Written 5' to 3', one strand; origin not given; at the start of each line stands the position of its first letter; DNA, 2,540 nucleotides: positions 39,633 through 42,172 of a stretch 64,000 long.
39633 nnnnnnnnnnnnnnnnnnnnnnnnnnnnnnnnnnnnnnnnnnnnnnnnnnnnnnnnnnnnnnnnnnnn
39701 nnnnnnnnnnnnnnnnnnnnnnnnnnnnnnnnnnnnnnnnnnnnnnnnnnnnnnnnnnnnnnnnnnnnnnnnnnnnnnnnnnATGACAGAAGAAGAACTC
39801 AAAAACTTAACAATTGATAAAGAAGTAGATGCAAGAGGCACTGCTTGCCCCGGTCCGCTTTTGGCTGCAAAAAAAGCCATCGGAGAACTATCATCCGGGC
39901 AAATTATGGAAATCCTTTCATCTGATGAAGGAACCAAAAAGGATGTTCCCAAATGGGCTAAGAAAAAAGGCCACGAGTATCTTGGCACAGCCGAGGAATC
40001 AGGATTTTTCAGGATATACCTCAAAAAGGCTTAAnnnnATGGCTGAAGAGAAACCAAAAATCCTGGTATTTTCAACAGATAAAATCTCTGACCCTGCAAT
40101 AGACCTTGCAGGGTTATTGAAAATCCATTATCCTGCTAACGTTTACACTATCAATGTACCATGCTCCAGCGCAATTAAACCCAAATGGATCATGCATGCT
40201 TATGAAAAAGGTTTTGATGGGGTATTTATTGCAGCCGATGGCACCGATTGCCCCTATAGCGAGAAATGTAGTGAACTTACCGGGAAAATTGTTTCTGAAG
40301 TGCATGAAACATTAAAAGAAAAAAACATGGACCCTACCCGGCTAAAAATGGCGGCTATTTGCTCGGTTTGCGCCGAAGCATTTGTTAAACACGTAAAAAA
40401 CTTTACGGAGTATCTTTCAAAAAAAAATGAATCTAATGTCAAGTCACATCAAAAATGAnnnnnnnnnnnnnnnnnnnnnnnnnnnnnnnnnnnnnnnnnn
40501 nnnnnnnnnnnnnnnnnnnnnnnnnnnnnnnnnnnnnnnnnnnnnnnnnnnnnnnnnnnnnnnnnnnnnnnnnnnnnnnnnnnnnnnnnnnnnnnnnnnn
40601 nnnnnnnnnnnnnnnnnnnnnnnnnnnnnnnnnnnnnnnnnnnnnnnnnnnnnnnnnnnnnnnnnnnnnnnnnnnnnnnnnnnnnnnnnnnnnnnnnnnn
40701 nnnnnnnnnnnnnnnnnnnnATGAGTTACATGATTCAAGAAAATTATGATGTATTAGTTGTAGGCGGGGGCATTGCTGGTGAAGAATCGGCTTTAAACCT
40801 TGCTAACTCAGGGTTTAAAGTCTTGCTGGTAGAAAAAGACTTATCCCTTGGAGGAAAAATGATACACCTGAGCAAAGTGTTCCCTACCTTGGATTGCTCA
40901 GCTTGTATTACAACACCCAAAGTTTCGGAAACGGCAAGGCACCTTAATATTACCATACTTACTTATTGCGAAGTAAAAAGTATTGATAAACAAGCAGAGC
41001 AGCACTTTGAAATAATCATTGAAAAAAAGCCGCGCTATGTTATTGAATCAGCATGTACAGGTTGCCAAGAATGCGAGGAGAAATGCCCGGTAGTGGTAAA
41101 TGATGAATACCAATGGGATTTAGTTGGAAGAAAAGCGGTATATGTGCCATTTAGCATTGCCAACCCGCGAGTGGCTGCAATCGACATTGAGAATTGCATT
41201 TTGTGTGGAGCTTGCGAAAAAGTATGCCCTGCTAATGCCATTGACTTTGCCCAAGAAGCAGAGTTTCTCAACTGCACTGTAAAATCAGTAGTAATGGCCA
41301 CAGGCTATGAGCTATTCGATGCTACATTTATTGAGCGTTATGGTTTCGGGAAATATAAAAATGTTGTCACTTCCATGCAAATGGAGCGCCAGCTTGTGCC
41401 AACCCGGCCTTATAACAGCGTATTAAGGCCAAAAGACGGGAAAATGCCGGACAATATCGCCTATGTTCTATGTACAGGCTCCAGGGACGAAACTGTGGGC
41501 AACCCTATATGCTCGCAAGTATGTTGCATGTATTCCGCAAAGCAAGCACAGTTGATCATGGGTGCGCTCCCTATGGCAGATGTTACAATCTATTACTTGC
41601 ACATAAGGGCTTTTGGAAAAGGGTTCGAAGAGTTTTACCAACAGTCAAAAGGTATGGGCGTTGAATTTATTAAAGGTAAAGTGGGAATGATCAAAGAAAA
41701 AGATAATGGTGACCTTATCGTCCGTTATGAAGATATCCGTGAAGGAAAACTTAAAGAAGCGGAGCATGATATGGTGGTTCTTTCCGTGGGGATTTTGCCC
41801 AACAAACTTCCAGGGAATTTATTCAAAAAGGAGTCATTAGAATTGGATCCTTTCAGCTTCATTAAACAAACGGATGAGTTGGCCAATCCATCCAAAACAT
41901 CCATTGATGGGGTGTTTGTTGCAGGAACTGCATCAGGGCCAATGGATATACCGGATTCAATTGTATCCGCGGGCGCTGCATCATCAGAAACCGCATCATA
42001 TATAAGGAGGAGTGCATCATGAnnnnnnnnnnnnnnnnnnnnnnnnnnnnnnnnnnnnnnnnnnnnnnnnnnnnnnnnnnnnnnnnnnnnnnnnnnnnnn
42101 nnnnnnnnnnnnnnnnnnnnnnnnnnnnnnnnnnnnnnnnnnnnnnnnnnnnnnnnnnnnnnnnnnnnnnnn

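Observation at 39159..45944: Qmo-like membrane-anchored HdrA complex with a split-off MvhD, co-operonic with TusA and a DsrE-like protein, with no apr/sat/dsr genes in view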

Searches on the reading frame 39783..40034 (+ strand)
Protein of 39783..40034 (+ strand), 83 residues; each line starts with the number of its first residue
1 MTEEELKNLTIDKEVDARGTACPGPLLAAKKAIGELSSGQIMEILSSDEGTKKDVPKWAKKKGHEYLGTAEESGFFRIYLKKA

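Call 3: search_protein_families(library=pfam, proteins=[window:39783-40034:+], max_evalue=0.01)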
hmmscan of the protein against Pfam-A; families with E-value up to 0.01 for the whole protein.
window:39783-40034:+ (83 aa): 1 family
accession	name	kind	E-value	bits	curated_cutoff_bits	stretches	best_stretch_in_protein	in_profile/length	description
PF01206.22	TusA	-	9.4e-24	83.5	28.6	1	13-82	1-70/70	Sulfurtransferase TusA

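Call 4: search_protein_families(library=ncbifam, proteins=[window:39783-40034:+], max_evalue=0.01)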
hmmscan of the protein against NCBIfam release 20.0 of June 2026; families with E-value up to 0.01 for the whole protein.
window:39783-40034:+ (83 aa): 4 families
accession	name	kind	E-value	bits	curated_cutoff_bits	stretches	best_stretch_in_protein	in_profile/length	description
NF001423.0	PRK00299.1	equivalog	7e-13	48.2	78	1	9-82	6-79/82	sulfurtransferase TusA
NF008242.0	PRK11018.1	equivalog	1.3e-09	37.6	79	1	7-81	3-77/78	sulfurtransferase-like selenium metabolism protein YedF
TIGR03527.1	selenium_YedF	equivalog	3.6e-09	36.7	110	1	15-82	1-68/194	sulfurtransferase-like selenium metabolism protein YedF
NF041048.1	TusA_like_YeeD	exception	1.8e-05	24.3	147.5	1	13-65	2-54/72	thiosulfate utilization sulfurtransferase TsuB/YeeD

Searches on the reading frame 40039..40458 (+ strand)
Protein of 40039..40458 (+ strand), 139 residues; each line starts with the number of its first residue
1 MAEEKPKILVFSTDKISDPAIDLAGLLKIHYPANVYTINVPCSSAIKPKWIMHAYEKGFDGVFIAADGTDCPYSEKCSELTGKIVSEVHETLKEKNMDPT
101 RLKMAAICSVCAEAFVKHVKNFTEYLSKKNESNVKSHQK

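Call 3: search_protein_families(library=pfam, proteins=[window:40039-40458:+], max_evalue=0.01)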
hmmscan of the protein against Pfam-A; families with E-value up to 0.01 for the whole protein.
window:40039-40458:+ (139 aa): 1 family
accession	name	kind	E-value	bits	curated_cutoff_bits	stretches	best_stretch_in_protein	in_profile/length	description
PF02662.21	FlpD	-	2.5e-29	102.2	22.3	1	8-127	1-120/123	Methyl-viologen-reducing hydrogenase, delta subunit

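Call 4: search_protein_families(library=ncbifam, proteins=[window:40039-40458:+], max_evalue=0.01)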
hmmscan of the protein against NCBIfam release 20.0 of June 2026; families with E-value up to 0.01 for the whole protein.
window:40039-40458:+ (139 aa): 4 families
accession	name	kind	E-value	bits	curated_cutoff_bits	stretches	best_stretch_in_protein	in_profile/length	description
NF040770.1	hetero_SS_HdrA2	exception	6.9e-21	74.1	1100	1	3-129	645-771/777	CoB-CoM heterodisulfide reductase HdrA2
NF041891.1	hdrA_Methbact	equivalog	2.1e-13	49.4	1300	1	4-127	642-759/762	ferredoxin:CoB-CoM heterodisulfide reductase subunit HdrA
NF045873.1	F420_non_VhuD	exception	3.4e-13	49.8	215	1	6-133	2-129/132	F420-non-reducing hydrogenase iron-sulfur subunit VhuD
NF041778.1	hetero_SS_HdrA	equivalog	3.3e-07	28.5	1400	1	4-102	652-746/771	ferredoxin:CoB-CoM heterodisulfide reductase subunit HdrA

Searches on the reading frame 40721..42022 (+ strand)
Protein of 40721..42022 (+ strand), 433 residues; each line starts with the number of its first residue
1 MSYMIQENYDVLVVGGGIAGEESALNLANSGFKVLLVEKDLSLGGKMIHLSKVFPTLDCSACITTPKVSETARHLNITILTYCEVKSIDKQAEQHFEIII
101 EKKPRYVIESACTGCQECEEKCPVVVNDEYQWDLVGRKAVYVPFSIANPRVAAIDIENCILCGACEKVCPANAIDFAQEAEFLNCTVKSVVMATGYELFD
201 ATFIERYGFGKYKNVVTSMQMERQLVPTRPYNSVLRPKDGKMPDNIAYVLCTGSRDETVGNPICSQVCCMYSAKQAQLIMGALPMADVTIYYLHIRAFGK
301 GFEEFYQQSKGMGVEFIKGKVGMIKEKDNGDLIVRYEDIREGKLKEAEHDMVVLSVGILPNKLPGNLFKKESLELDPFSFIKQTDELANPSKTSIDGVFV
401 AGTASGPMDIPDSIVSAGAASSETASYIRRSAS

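Call 3: search_protein_families(library=pfam, proteins=[window:40721-42022:+], max_evalue=0.01)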
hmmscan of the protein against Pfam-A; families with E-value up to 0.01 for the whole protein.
window:40721-42022:+ (433 aa): 23 families
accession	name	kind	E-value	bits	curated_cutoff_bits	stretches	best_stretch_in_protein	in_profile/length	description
PF07992.20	Pyr_redox_2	-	2.7e-14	53.7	26.1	2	9-94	1-83/291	Pyridine nucleotide-disulphide oxidoreductase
PF01266.30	DAO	-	2e-08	34.6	27.9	1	10-44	1-35/353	FAD dependent oxidoreductase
PF00037.32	Fer4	-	2.3e-08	33.9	21.1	2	154-175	3-24/24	4Fe-4S binding domain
PF12831.13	FAD_oxidored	-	7.4e-08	32.5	27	1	10-47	1-38/416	FAD dependent oxidoreductase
PF13187.11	Fer4_9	-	8.2e-08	32.6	27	1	111-174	1-52/52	4Fe-4S dicluster domain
PF12838.12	Fer4_7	-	5.2e-07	30.5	27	2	158-179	1-22/52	4Fe-4S dicluster domain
PF13183.11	Fer4_8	-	3.3e-06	28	27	1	110-172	3-67/68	4Fe-4S dicluster domain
PF01134.28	GIDA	-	3.4e-06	26.8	22.1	1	10-63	1-44/391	Glucose inhibited division protein A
PF12837.12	Fer4_6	-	3.6e-06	27.1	25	1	151-174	1-24/24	4Fe-4S binding domain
PF00890.30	FAD_binding_2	-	5.1e-06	26.4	20.4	1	10-45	1-36/414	FAD binding domain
PF13534.11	Fer4_17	-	1.2e-05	26.1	22.2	1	111-172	1-59/61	4Fe-4S dicluster domain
PF12797.12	Fer4_2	-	1.5e-05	25.1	24.5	1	153-171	4-22/22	4Fe-4S binding domain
PF01946.23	Thi4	-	2.6e-05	24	26.2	1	8-54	17-64/235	Thi4 family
PF13237.11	Fer4_10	-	3.9e-05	23.9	25.5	1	154-179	4-31/53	4Fe-4S dicluster domain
PF03486.20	HI0933_like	-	7.3e-05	22.8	50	1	10-47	2-39/244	HI0933-like protein Rossmann domain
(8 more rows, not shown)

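Call 4: search_protein_families(library=ncbifam, proteins=[window:40721-42022:+], max_evalue=0.01)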
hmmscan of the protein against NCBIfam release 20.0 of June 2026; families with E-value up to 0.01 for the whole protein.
window:40721-42022:+ (433 aa): 145 families (the best 25 are shown)
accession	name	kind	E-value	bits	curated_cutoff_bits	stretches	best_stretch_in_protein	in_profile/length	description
NF040770.1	hetero_SS_HdrA2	exception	6e-141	471.1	1100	1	6-428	137-560/777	CoB-CoM heterodisulfide reductase HdrA2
NF041891.1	hdrA_Methbact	equivalog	1.8e-106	357.1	1300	1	6-429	131-557/762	ferredoxin:CoB-CoM heterodisulfide reductase subunit HdrA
NF041778.1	hetero_SS_HdrA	equivalog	1.9e-105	353.4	1400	1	4-431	138-573/771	ferredoxin:CoB-CoM heterodisulfide reductase subunit HdrA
TIGR01292.1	TRX_reduct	equivalog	5.5e-10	38.5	343.45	2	9-110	1-103/300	thioredoxin-disulfide reductase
TIGR01350.1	lipoamide_DH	equivalog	1.1e-08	34.2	408.8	1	8-46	1-38/461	dihydrolipoyl dehydrogenase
NF004943.0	PRK06292.2-1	equivalog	5.3e-08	32.1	432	1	7-47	2-42/456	dihydrolipoyl dehydrogenase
NF003585.0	PRK05249.1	equivalog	7.9e-08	31.3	465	1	6-51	4-49/464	Si-specific NAD(P)(+) transhydrogenase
NF053717.1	VnlPnlRedVprA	equivalog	1.9e-07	30.3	600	1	6-47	4-45/481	vinyl phenol reductase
NF038196.1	ferrodoxin_EFR1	subfamily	2.8e-07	30.8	75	1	154-179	182-206/242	EFR1 family ferrodoxin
TIGR01971.1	NuoI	subfamily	3.4e-07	29.9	113.05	1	96-190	31-114/121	NADH-quinone oxidoreductase, chain I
NF009410.0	PRK12771.1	subfamily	5.3e-07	28.6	516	1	10-48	140-178/566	NAD(P)-binding protein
NF004789.0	PRK06134.1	subfamily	7.4e-07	28.1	747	1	3-46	7-50/581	FAD-dependent oxidoreductase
TIGR02032.1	GG-red-SF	subfamily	8.2e-07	29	158.8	1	9-40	1-32/297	geranylgeranyl reductase family protein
NF045599.1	bili_reduct_long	exception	1.3e-06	26.9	750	1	7-92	380-463/641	bilirubin reductase, long form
NF045637.1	carotdesatCrtDProt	equivalog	2e-06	26.6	580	1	11-58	1-48/485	1-hydroxycarotenoid 3,4-desaturase CrtD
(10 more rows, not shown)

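Call 40: search_solved_structures(query=window:40721-42022:+, max_evalue=1e-20, show_alignments=1)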
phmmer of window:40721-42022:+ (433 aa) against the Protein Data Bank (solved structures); distinct sequences matched with E-value up to 1e-20: 6.
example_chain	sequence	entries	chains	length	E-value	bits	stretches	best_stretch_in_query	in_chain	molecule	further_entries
9sfi_A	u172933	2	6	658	2.1e-119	402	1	9-425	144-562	CoB--CoM heterodisulfide reductase iron-sulfur subunit A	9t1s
5odc_A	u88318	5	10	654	4.8e-116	390.9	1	11-426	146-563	Heterodisulfide reductase, subunit A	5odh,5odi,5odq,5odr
8rvv_A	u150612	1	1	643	6.8e-115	387.1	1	10-425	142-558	H(2):CoB-CoM heterodisulfide,ferredoxin reductase subunit A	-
8rvu_a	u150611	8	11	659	7.6e-115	387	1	10-425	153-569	H(2):CoB-CoM heterodisulfide,ferredoxin reductase subunit A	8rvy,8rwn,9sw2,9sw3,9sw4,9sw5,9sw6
7bkb_A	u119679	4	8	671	2.2e-95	322.8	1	11-423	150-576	CoB--CoM heterodisulfide reductase iron-sulfur subunit A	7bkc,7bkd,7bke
6tjr_A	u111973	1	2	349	1.3e-39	139.1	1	184-426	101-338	Fumarate reductase/succinate dehydrogenase flavoprotein domain protein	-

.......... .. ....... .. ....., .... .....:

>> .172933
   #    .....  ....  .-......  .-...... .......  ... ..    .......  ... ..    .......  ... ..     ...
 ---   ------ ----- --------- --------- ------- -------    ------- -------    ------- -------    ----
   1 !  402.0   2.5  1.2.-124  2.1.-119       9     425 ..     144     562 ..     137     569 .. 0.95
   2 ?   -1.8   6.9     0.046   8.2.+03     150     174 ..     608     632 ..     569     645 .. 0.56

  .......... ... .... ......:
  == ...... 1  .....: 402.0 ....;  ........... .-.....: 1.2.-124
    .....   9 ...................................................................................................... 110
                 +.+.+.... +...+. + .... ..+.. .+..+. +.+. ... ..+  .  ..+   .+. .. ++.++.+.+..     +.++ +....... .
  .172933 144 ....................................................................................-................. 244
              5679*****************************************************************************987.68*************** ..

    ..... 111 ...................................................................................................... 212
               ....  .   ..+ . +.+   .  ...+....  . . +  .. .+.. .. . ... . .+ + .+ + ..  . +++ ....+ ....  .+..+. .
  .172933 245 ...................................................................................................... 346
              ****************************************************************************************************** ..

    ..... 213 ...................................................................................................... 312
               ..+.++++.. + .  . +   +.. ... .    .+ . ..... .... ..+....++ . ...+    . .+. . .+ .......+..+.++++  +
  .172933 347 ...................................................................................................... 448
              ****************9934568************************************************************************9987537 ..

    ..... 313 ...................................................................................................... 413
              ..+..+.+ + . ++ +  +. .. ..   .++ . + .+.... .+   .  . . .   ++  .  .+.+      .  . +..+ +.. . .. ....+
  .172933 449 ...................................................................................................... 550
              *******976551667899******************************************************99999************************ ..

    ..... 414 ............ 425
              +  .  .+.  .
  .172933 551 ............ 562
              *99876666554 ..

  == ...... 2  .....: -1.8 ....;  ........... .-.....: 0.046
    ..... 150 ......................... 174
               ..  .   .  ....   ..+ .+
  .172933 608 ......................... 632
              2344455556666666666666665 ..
